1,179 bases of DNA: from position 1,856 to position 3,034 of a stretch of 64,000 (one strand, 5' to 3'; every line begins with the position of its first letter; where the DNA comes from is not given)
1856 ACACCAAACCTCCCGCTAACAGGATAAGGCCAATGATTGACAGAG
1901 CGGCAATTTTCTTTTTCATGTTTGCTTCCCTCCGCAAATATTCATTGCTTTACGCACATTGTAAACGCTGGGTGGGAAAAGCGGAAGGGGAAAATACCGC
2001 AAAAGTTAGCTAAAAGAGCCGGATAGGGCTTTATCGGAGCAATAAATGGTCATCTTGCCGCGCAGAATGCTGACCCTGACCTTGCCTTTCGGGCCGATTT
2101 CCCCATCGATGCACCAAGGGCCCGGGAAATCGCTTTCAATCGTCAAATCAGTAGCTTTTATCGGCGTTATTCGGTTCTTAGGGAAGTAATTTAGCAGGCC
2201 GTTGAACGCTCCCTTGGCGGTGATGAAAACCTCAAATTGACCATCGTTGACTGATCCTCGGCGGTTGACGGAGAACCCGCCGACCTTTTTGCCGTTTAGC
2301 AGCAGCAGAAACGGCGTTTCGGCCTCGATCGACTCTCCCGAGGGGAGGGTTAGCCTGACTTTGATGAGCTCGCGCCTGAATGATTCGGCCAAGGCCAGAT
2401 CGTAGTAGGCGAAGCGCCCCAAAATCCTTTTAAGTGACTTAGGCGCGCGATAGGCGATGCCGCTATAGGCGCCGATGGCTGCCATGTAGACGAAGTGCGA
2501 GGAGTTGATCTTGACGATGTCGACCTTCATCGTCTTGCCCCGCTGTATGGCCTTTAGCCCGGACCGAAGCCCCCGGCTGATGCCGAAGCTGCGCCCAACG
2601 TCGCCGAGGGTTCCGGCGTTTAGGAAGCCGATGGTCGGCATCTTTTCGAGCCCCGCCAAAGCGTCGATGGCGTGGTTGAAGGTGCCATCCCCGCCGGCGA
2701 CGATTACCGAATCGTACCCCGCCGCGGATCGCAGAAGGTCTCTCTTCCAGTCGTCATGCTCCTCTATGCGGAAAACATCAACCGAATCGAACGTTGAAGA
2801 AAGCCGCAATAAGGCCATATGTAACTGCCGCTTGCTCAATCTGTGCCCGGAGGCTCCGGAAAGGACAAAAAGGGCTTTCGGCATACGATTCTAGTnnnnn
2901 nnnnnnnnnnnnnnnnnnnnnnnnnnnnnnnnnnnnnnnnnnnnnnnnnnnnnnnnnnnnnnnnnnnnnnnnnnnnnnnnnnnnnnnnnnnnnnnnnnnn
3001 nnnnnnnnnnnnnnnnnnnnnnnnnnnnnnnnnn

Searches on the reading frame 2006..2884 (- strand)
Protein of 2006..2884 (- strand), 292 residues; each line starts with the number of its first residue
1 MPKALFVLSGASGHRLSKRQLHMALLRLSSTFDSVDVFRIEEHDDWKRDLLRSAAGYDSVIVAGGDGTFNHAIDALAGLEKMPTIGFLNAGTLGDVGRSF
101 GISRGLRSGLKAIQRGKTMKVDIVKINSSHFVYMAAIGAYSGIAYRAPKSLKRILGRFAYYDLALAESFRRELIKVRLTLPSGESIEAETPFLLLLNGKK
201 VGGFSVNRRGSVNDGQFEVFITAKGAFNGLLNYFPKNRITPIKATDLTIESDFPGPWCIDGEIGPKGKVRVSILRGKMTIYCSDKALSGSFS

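Call 72: search_protein_families(library=pfam, proteins=[window:2006-2884:-], max_evalue=0.0001)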
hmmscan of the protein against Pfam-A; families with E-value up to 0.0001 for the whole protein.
window:2006-2884:- (292 aa): 2 families
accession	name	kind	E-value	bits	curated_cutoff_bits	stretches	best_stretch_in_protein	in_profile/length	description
PF00781.29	DAGK_cat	-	3e-18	66.1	23.6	1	3-126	1-125/125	Diacylglycerol kinase catalytic domain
PF01513.26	NAD_kinase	-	3.9e-05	24.4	25.5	1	41-94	56-108/130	ATP-NAD kinase N-terminal domain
